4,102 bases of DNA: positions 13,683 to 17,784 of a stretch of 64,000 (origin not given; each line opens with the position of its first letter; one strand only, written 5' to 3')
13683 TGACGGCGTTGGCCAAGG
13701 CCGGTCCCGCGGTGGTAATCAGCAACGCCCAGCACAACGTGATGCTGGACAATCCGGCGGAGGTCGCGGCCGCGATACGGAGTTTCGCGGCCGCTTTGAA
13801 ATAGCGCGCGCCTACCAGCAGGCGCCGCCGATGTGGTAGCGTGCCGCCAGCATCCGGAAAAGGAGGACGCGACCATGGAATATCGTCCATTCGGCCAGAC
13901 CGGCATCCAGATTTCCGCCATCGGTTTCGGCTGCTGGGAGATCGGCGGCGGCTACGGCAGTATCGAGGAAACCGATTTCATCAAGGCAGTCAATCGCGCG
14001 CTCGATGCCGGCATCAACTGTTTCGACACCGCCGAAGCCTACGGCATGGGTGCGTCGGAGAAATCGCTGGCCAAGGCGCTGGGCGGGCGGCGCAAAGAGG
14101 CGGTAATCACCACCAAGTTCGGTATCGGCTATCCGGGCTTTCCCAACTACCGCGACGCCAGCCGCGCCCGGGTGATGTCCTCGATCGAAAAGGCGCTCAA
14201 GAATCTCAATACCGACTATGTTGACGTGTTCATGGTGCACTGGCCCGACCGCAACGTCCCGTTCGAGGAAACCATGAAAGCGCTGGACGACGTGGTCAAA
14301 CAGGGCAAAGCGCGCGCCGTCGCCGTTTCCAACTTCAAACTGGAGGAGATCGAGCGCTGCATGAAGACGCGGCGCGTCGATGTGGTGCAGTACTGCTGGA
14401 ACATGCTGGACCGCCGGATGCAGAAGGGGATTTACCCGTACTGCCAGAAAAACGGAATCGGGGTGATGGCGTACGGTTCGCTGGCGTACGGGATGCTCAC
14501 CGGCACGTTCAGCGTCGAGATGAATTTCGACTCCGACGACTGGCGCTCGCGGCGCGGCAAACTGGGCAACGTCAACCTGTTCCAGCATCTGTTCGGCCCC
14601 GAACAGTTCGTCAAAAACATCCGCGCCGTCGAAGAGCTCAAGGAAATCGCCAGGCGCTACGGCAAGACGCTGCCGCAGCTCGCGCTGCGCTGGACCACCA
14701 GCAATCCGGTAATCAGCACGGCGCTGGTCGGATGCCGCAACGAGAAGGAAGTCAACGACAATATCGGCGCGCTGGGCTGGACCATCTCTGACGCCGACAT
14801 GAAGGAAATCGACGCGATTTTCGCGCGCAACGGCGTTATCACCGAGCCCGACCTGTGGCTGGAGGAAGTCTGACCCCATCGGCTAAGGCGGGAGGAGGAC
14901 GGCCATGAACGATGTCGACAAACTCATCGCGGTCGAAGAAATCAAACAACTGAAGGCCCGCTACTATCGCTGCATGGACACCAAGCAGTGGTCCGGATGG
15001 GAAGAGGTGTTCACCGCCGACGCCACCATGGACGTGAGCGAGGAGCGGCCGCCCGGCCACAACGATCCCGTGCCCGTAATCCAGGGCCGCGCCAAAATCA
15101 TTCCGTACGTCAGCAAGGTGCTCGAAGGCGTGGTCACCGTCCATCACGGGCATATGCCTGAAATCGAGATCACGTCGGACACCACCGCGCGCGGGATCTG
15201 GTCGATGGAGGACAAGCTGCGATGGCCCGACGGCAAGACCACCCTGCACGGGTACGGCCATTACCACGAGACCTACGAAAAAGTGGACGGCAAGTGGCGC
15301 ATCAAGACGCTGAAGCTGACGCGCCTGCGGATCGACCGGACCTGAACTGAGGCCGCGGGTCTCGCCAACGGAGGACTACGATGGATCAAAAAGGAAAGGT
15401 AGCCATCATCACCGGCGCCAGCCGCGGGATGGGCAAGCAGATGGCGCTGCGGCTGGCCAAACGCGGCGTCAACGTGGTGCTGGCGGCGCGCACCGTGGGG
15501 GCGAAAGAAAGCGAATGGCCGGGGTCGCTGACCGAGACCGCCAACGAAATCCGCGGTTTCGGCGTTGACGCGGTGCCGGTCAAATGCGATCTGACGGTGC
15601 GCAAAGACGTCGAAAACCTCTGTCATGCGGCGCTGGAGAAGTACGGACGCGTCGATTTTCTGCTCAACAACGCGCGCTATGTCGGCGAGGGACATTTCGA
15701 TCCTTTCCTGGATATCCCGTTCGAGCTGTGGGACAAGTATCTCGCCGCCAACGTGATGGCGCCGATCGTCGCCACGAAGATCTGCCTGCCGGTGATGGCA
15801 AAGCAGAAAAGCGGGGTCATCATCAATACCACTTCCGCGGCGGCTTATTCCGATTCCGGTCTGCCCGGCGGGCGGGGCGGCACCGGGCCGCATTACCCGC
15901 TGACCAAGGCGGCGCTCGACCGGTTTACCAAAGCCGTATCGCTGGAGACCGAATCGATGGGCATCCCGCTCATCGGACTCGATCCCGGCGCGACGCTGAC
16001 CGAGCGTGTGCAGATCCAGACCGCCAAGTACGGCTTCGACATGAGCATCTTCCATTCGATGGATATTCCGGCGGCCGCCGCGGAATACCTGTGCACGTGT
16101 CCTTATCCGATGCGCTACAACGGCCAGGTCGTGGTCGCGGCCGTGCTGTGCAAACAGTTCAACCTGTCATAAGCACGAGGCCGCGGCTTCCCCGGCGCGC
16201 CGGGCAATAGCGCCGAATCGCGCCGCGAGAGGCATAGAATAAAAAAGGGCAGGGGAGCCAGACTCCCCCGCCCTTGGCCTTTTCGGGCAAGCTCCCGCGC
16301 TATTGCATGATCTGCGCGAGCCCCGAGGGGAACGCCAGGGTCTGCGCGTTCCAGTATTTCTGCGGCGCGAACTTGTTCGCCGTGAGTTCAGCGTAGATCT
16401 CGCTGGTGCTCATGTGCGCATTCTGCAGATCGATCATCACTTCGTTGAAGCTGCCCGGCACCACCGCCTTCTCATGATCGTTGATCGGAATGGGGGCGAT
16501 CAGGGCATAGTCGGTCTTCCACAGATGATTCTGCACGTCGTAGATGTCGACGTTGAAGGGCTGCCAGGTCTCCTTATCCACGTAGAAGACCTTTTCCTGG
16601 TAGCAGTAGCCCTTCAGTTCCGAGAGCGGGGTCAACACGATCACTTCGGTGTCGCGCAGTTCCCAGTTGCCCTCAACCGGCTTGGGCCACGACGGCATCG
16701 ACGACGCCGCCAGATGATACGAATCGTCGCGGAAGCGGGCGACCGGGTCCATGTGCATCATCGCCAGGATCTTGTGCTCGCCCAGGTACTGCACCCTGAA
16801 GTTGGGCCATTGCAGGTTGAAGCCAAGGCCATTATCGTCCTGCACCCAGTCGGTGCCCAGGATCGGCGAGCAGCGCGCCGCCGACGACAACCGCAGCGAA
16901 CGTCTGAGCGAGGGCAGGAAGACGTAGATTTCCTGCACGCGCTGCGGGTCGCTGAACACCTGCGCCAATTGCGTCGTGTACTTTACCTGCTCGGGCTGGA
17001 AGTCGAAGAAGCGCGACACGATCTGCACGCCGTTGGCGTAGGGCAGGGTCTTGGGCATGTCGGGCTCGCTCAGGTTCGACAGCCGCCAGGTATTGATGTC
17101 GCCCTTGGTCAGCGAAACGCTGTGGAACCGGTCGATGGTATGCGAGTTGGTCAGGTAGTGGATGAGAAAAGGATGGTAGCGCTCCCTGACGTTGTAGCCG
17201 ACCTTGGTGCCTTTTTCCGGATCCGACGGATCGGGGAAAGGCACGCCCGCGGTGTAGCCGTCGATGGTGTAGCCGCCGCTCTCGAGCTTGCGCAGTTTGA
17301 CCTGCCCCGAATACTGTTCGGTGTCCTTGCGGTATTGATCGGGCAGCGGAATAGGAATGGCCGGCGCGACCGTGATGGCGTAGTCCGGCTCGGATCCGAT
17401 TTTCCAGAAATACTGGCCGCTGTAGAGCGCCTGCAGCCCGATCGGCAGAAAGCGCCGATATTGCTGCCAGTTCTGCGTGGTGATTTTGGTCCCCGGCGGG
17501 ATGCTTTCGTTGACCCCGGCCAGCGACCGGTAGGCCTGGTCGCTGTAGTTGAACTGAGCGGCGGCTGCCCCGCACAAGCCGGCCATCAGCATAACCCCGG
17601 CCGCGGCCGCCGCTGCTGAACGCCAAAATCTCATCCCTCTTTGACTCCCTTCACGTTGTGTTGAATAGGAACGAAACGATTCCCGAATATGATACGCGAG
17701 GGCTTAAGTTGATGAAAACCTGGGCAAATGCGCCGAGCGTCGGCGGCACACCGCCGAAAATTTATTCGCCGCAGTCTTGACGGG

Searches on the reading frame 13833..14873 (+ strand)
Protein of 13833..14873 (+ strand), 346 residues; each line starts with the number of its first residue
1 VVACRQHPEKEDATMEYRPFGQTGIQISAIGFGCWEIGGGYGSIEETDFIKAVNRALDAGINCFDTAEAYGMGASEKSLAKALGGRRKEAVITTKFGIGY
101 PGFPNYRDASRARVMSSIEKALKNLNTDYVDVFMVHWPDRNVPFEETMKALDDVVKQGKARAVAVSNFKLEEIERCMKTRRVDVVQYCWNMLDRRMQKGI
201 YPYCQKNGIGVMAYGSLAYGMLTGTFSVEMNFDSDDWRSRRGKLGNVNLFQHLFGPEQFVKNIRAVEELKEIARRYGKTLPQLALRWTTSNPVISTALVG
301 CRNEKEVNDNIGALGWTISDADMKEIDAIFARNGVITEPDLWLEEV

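Call 85: search_protein_families(library=pfam, proteins=[window:13833-14873:+], max_evalue=0.00001)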
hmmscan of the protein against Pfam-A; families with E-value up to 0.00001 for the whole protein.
window:13833-14873:+ (346 aa): 1 family
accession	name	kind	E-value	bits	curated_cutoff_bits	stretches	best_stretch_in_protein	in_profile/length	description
PF00248.27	Aldo_ket_red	-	2.7e-80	270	24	1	30-329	2-289/291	Aldo/keto reductase family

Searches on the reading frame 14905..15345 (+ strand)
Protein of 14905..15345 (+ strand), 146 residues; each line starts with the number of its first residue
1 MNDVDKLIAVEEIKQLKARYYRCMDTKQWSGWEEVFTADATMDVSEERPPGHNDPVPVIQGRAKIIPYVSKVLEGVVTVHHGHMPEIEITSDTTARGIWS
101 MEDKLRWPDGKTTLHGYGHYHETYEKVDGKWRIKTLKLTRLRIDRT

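Call 85: search_protein_families(library=pfam, proteins=[window:14905-15345:+], max_evalue=0.00001)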
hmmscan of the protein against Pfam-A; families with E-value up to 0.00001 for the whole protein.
window:14905-15345:+ (146 aa): 1 family
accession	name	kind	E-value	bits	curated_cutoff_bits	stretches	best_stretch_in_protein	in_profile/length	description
PF13577.12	SnoaL_4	-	3.6e-30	105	24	1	7-136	3-125/126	SnoaL-like domain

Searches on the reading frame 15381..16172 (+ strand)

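Call 85: search_protein_families(library=pfam, proteins=[window:15381-16172:+], max_evalue=0.00001)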
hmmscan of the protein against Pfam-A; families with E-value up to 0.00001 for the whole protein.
window:15381-16172:+ (263 aa): 3 families
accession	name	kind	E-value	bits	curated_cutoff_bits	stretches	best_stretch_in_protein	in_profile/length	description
PF00106.31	adh_short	-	3.9e-37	128.1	26.6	1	6-212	1-189/195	short chain dehydrogenase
PF13561.12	adh_short_C2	-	9.9e-24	84.6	27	1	12-209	1-180/236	Enoyl-(Acyl carrier protein) reductase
PF08659.16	KR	-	1.1e-06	29.1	22.6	1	9-127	4-115/180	KR domain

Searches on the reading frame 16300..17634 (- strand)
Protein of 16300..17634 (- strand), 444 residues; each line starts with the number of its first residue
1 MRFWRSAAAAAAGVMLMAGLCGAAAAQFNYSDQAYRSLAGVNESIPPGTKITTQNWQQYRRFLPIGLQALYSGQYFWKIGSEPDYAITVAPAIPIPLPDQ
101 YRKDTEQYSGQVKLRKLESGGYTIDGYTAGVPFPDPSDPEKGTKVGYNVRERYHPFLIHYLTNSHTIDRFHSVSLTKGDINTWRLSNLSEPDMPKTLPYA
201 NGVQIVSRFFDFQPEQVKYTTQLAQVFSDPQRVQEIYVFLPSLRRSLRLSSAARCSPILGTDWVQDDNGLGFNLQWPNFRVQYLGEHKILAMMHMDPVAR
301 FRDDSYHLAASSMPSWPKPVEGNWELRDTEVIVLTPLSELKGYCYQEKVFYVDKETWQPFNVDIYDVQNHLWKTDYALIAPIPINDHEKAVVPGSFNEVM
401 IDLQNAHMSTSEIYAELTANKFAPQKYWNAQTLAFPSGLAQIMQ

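Call 85: search_protein_families(library=pfam, proteins=[window:16300-17634:-], max_evalue=0.00001)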
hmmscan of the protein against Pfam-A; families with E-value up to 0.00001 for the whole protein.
window:16300-17634:- (444 aa): 2 families
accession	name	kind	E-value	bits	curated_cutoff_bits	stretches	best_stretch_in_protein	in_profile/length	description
PF07044.18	DUF1329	-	1.8e-31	110.2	23.1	1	51-433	2-367/368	Protein of unknown function (DUF1329)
PF17131.11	LolA_like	-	1.6e-09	38.1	30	0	327-433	84-182/184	Outer membrane lipoprotein-sorting protein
